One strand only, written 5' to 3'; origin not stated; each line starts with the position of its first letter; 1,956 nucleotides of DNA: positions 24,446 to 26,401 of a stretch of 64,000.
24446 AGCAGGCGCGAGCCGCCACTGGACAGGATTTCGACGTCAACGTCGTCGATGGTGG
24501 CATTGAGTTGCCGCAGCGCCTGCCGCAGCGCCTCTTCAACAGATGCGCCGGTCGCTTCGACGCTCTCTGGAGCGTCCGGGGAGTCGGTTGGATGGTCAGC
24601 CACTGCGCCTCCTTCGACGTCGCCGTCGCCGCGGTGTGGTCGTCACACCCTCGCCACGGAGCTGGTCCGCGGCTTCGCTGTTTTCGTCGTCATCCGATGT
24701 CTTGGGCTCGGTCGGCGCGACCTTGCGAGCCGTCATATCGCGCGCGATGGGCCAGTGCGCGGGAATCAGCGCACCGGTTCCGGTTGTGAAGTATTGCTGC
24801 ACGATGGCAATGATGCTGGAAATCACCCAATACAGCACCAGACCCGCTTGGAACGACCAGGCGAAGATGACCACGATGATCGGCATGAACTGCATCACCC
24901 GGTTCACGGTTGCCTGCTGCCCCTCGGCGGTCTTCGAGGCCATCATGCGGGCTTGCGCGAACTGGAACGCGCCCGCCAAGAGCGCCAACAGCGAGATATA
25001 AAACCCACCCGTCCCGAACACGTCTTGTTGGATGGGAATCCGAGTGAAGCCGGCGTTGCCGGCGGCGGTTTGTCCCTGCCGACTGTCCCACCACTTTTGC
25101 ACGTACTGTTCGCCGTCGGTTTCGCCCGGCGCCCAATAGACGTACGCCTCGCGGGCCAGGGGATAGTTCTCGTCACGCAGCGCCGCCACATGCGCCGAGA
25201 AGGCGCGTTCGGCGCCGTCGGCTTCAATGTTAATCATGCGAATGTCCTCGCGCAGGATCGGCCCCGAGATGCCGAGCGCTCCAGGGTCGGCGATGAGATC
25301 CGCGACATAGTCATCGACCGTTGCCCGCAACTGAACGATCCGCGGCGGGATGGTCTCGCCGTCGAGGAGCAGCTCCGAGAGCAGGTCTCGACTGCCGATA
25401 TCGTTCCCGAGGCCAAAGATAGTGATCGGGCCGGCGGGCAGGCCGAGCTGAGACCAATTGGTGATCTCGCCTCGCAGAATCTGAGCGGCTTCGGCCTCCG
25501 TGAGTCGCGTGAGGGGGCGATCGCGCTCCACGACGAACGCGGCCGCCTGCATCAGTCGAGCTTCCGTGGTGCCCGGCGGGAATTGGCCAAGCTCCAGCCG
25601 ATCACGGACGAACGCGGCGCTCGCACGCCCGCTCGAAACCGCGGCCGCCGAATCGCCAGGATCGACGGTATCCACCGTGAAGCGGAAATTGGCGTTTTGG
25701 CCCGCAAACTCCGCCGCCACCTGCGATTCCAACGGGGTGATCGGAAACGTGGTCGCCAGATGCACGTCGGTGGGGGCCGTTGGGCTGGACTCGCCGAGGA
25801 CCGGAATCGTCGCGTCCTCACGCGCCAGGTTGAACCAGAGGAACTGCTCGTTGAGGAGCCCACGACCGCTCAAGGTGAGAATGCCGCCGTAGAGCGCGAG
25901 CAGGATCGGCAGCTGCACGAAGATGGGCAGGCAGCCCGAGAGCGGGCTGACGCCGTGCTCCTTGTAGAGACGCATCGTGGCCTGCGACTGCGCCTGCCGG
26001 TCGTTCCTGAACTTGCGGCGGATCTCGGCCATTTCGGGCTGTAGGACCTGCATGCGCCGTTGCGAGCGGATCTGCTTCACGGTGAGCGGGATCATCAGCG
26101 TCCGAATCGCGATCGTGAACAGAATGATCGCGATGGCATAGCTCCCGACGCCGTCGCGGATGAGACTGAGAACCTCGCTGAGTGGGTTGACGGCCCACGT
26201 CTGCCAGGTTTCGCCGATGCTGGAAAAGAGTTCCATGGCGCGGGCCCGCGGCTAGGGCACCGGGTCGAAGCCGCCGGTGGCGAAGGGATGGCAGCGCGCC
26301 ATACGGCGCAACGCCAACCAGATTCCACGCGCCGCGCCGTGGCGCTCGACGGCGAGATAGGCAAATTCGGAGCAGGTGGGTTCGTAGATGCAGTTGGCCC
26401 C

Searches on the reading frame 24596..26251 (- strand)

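Call 17: search_protein_families(library=pfam, proteins=[window:24596-26251:-], max_evalue=0.00001)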
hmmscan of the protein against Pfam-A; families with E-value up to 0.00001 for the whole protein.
window:24596-26251:- (551 aa): 2 families
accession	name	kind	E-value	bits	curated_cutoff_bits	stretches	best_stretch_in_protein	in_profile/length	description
PF02096.25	60KD_IMP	-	1.2e-51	175.4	35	2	38-150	1-102/163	60Kd inner membrane protein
PF12849.12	PBP_like_2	-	3.1e-16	60.4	27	1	156-378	3-250/267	PBP superfamily domain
